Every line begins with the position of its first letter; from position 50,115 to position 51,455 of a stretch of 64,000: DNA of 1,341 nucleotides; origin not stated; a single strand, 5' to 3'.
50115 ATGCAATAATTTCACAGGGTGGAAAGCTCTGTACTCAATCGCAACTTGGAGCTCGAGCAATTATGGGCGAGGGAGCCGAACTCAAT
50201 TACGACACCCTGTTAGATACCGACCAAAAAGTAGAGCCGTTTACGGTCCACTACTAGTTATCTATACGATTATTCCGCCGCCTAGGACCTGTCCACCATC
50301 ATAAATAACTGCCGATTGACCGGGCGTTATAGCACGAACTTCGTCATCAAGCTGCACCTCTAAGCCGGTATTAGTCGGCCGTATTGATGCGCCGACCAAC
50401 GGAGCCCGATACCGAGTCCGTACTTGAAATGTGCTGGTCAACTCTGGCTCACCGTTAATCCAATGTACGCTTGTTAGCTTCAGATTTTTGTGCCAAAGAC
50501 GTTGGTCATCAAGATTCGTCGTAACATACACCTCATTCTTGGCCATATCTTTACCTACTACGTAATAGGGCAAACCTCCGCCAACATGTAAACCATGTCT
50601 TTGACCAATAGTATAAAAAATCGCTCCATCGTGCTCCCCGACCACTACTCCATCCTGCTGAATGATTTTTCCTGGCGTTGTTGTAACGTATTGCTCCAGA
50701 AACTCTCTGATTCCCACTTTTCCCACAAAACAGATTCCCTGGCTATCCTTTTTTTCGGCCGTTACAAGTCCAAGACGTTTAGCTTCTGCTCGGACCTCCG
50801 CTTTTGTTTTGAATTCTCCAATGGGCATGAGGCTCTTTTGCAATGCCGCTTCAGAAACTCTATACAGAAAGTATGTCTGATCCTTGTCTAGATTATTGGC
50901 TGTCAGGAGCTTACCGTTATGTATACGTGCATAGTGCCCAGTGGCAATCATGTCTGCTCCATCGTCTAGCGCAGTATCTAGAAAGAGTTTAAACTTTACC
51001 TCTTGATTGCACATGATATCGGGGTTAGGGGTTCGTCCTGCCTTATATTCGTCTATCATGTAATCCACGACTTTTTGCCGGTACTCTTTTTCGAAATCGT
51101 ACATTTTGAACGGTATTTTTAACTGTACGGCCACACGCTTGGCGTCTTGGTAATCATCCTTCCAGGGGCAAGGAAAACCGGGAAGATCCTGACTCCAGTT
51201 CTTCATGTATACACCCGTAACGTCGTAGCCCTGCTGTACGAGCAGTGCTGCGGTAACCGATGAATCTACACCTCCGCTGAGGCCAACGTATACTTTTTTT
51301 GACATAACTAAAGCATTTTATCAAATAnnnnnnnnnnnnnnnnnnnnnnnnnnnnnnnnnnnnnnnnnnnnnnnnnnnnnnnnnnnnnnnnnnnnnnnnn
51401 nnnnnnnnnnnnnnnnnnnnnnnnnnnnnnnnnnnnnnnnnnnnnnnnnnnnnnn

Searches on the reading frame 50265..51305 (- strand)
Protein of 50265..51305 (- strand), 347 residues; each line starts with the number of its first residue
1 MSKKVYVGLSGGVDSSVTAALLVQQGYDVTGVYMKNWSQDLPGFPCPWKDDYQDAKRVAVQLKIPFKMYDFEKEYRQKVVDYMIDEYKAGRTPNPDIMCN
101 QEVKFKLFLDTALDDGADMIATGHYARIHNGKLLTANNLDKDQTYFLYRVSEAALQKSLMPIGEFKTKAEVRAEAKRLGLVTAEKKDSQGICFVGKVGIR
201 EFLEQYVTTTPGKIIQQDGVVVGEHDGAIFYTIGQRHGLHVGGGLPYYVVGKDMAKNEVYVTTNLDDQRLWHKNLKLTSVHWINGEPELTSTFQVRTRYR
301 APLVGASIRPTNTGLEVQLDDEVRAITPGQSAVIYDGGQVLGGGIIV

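Call 10: search_protein_families(library=pfam, proteins=[window:50265-51305:-], max_evalue=1)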
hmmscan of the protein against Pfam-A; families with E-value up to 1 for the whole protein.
window:50265-51305:- (347 aa): 8 families
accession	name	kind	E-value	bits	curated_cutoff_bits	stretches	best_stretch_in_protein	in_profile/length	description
PF03054.22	tRNA_Me_trans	-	6.8e-74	248.3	20.6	1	3-196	1-202/202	tRNA methyl transferase HUP domain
PF20259.3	tRNA_Me_trans_M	-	1.3e-21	76.3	27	1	201-262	2-65/66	tRNA methyl transferase PRC-barrel domain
PF20258.4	tRNA_Me_trans_C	-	1.4e-20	73.8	20.6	1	273-346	2-77/77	Aminomethyltransferase beta-barrel domain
PF02540.23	NAD_synthase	-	4.1e-07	29.8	21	1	2-76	18-86/242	NAD synthase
PF00733.27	Asn_synthase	-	2.9e-05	24.3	21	1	5-188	20-195/354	Asparagine synthase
PF24167.1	DUF7411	-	0.00017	21.7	28.7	1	4-86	2-73/194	Family of unknown function (DUF7411)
PF02568.20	ThiI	-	0.00073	19.6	20.5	1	3-39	4-40/197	Thiamine biosynthesis protein (ThiI)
PF06508.19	QueC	-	0.084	12.8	22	1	6-34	3-31/210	Queuosine biosynthesis protein QueC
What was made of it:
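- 50262..51305 (-): Convergent mnmA (tRNA 2-thiouridylase); its stop codon is 4 nt from the LbH stop codon and there is no terminator-like site between or nearby. Pfam (call 10).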

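Call 15: find_related_loci(query=window:50265-51305:-, collection=genome_contigs, flank=6000)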
Query window:50265-51305:- (347 aa) in genome_contigs; peptide patterns used: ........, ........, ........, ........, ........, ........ (x = any residue, [..] = any of these).
600 stretches matched a pattern (row limit reached: there are more); 589 encode a relative of the query (tblastn E <= 1e-3); the best 80 are kept; 80 distinct loci.
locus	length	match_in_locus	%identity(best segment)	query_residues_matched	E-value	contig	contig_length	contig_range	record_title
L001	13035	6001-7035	78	3-347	0e+0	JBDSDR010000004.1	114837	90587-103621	MAG: Candidatus Saccharimonadales bacterium isolate cluster1_bin.186 k127_11238516, whole genome shotgun sequence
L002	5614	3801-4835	78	3-347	0e+0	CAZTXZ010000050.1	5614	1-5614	MAG TPA_asm: uncultured Candidatus Saccharibacteria bacterium isolate SRP193066_co1_228 genome assembly, contig: NODE_12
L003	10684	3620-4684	75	3-347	0e+0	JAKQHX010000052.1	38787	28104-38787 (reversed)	MAG: bacterium isolate USDE_metabat.59 k141_233822, whole genome shotgun sequence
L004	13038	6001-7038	77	2-347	0e+0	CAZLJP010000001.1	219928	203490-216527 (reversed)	MAG TPA_asm: uncultured Candidatus Saccharibacteria bacterium isolate SRP193066_co1_131 genome assembly, contig: NODE_81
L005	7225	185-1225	75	1-347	0e+0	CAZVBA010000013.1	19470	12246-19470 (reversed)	MAG TPA_asm: uncultured Candidatus Saccharibacteria bacterium isolate SRP200132_co1_559 genome assembly, contig: NODE_48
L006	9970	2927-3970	74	1-347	2e-179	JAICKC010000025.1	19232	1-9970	MAG: Candidatus Saccharibacteria bacterium isolate GZL_HY_2_bin.34 k141_2615049_length_19232_cov_9.9906, whole genome sh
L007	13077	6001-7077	74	1-347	4e-179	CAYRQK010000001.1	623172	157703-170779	MAG TPA_asm: uncultured Candidatus Saccharibacteria bacterium isolate SRP193066_co1_229 genome assembly, contig: NODE_14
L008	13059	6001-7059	73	1-347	1e-178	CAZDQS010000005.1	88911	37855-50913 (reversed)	MAG TPA_asm: uncultured Candidatus Saccharibacteria bacterium isolate SRP144015_co1_47 genome assembly, contig: NODE_134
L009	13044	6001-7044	74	1-347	2e-178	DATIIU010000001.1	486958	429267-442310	MAG TPA_asm: Candidatus Saccharimonadia bacterium isolate SMAG_U15673 k141_201221, whole genome shotgun sequence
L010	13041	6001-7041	76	1-347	4e-178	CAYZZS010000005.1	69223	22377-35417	MAG TPA_asm: uncultured Candidatus Saccharibacteria bacterium isolate SRP144015_co1_48 genome assembly, contig: NODE_208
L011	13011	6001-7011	75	1-337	1e-176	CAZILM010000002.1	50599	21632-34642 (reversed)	MAG TPA_asm: uncultured Candidatus Saccharibacteria bacterium isolate SRP200132_co1_22 genome assembly, contig: NODE_105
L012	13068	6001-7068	72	1-347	3e-175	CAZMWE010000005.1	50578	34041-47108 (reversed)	MAG TPA_asm: uncultured Candidatus Saccharibacteria bacterium isolate binchicken_co54_327 genome assembly, contig: NODE_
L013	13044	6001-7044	73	1-347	2e-174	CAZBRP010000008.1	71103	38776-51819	MAG TPA_asm: uncultured Candidatus Saccharibacteria bacterium isolate SRP200132_co1_645 genome assembly, contig: NODE_49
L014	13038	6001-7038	75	5-346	1e-177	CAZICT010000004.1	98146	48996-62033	MAG TPA_asm: uncultured Candidatus Saccharibacteria bacterium isolate SRP144015_co1_49 genome assembly, contig: NODE_115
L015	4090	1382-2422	73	1-347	6e-177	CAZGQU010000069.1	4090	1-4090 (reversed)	MAG TPA_asm: uncultured Candidatus Saccharibacteria bacterium isolate SRP144015_co1_132 genome assembly, contig: NODE_88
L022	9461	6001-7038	73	1-347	9e-169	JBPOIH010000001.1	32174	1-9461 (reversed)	MAG: Patescibacteria group bacterium isolate MAG_90 c_000000450472, whole genome shotgun sequence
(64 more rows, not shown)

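Call 59: search_protein_families(library=pfam, proteins=[L022:7041-8147:-, L022:8937-9437:+], max_evalue=0.01)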
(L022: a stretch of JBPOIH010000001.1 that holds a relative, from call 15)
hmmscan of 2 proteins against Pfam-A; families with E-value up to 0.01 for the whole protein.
L022:7041-8147:- (369 aa): 0 families

L022:8937-9437:+ (167 aa): 1 family
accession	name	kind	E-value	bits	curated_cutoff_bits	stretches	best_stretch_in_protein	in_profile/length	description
PF01878.24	EVE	-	5.4e-06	26.9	23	1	3-89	2-100/145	EVE domain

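Call 80: search_protein_families(library=ncbifam, proteins=[L022:7041-8147:-], max_evalue=0.1)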
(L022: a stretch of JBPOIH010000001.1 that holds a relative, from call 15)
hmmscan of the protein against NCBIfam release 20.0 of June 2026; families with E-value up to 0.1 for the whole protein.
L022:7041-8147:- (369 aa): 0 families

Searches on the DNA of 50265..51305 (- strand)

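Call 16: search_rna_families(sources=[L001, L002, L003, L004, L005, L006, L007, L008, L009, L010, L011, L012, L015, L030], threshold=gathering)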
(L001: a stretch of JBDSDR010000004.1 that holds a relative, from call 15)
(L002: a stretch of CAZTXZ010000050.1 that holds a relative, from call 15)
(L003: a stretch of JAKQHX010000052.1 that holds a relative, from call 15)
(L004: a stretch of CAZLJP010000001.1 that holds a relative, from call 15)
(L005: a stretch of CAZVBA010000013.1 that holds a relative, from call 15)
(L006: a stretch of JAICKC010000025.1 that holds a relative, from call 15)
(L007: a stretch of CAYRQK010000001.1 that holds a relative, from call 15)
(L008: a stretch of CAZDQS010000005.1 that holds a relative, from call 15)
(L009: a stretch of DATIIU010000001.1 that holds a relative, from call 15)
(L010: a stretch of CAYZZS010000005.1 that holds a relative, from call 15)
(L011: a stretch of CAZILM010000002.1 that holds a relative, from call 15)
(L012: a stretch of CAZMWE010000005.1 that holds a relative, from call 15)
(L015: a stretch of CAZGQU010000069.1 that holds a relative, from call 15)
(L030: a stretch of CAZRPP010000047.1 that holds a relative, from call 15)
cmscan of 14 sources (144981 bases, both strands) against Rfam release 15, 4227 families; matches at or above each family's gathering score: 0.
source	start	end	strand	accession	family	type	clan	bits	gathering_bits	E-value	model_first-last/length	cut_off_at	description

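Call 27: search_rna_families(sources=[L022, L081, L083, L084], threshold=evalue, max_evalue=0.1, show_alignments=4)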
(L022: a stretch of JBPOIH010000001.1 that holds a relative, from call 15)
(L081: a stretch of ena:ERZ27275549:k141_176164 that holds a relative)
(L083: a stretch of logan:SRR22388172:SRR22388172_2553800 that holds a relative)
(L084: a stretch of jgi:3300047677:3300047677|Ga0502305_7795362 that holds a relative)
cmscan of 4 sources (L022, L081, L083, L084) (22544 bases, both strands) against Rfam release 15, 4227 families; matches with E-value up to 0.1: 4.
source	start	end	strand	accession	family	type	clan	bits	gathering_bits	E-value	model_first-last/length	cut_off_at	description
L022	8763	8866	-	RF00162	SAM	Cis-reg; riboswitch;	CL00012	56.5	44.4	7.8e-11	1-108/108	no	SAM riboswitch aptamer (S box leader)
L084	731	832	+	RF00162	SAM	Cis-reg; riboswitch;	CL00012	53.2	44.4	7e-10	1-108/108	no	SAM riboswitch aptamer (S box leader)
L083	3900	4005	+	RF00162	SAM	Cis-reg; riboswitch;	CL00012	52.6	44.4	1.1e-09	1-108/108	no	SAM riboswitch aptamer (S box leader)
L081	359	463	+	RF00162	SAM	Cis-reg; riboswitch;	CL00012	48.9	44.4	1.2e-08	1-108/108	no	SAM riboswitch aptamer (S box leader)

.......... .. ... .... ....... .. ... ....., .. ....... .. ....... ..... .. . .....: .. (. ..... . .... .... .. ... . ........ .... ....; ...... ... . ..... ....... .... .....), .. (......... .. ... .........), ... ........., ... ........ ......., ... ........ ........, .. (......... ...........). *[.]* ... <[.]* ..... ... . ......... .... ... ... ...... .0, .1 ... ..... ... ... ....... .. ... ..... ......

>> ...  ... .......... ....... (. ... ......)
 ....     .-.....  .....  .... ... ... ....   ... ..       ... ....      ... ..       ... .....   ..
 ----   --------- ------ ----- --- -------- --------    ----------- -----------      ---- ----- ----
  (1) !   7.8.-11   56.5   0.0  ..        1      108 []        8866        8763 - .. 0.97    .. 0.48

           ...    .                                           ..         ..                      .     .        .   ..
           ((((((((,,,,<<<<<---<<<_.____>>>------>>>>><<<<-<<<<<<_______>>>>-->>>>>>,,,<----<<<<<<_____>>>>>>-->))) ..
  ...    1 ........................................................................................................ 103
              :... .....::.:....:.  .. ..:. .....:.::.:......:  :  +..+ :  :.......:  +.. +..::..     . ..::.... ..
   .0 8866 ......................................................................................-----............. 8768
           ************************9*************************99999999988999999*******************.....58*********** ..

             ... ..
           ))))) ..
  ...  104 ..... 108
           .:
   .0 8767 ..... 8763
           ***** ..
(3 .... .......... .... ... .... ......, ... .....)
